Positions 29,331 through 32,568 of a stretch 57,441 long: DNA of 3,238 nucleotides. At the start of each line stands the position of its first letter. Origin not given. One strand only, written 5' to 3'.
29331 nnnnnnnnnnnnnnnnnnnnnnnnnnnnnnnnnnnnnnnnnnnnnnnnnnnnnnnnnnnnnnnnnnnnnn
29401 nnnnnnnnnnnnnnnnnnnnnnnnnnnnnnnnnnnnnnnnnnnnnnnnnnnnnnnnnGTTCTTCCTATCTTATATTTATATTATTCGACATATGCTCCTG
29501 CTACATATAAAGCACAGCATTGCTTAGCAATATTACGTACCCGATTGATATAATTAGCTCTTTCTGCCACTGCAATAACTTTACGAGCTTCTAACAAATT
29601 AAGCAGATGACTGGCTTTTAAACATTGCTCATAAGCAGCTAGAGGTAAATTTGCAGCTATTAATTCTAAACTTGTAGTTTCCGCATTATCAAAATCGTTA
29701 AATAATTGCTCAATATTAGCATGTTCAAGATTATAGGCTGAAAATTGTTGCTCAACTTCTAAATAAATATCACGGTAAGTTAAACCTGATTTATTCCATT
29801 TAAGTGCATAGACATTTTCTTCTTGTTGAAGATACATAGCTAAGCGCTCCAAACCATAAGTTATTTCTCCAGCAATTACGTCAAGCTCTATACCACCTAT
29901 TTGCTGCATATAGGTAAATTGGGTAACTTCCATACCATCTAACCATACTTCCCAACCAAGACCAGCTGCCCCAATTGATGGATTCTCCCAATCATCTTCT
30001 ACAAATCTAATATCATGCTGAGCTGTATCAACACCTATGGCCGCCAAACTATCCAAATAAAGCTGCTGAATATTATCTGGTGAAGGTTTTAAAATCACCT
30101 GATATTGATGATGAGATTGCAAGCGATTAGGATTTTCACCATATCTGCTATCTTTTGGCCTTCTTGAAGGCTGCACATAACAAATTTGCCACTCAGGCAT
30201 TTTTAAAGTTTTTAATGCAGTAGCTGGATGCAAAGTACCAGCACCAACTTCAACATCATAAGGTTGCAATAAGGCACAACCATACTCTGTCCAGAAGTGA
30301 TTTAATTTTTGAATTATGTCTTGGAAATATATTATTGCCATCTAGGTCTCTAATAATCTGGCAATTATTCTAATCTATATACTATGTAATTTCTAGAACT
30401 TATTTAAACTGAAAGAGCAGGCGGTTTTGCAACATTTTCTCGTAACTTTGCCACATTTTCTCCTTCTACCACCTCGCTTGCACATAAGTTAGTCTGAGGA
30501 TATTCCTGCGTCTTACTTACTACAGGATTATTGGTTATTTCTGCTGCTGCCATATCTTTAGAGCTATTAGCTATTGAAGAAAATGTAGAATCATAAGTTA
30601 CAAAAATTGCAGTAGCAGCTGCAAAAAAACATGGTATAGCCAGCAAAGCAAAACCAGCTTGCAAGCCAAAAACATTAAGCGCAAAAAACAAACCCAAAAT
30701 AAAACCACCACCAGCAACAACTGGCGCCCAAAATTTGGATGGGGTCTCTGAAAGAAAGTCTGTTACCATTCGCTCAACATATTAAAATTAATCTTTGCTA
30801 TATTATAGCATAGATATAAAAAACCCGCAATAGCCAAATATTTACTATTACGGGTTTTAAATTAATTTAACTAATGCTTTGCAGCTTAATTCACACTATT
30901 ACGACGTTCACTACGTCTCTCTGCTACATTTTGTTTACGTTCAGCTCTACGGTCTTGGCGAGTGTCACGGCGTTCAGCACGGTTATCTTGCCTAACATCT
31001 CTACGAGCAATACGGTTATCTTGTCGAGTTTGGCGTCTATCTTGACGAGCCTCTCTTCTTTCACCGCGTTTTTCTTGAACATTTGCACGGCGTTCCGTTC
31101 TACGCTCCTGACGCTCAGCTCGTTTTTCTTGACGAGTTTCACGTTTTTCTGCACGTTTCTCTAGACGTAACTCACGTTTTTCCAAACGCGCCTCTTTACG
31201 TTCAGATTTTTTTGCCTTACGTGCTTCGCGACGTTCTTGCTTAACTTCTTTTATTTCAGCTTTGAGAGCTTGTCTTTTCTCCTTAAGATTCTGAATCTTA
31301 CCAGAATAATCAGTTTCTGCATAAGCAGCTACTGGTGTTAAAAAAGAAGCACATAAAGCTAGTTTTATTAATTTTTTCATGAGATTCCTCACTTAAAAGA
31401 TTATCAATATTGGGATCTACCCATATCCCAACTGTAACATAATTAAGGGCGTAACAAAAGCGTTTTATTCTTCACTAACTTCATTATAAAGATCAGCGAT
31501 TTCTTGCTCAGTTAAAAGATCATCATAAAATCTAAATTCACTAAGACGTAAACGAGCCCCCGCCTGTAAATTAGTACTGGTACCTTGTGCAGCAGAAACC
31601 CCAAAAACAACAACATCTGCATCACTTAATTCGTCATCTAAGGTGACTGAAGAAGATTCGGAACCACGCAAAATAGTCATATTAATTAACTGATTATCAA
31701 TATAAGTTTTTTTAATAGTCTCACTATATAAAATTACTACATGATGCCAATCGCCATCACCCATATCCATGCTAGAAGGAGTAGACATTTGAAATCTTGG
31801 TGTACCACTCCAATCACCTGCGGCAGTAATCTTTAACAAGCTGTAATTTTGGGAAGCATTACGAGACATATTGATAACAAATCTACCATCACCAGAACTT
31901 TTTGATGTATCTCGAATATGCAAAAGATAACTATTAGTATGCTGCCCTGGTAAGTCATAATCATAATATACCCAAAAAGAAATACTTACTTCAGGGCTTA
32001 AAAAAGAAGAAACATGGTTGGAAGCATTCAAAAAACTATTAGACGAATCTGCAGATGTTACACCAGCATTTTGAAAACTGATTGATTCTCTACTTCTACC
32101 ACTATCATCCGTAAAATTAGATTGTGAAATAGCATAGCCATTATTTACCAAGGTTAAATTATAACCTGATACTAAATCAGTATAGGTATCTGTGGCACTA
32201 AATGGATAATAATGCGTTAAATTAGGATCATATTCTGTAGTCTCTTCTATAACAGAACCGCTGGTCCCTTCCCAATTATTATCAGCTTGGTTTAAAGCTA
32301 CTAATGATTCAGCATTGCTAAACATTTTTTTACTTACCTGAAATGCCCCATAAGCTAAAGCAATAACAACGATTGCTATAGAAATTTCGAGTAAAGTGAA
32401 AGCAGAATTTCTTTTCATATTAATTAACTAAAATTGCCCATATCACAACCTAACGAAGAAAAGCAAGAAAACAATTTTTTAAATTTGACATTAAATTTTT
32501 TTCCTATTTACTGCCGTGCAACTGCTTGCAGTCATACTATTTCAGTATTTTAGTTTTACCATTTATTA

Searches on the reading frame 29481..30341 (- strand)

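Call 3: search_protein_families(library=pfam, proteins=[window:29481-30341:-])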
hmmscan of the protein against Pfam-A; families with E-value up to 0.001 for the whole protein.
window:29481-30341:- (286 aa): 1 family
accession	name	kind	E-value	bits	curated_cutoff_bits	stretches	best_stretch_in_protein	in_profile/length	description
PF02091.20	tRNA-synt_2e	-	1.6e-135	451.2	27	1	6-281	1-275/278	Glycyl-tRNA synthetase alpha subunit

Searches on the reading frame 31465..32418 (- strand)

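Call 68: search_protein_families(library=pfam, proteins=[window:31465-32418:-], max_evalue=0.0001)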
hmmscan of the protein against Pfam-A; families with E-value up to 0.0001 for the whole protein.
window:31465-32418:- (317 aa): 1 family
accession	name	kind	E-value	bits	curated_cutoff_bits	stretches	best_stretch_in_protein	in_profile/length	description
PF13385.13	Laminin_G_3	-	1e-09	39.2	27.6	1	131-308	8-151/151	Concanavalin A-like lectin/glucanases superfamily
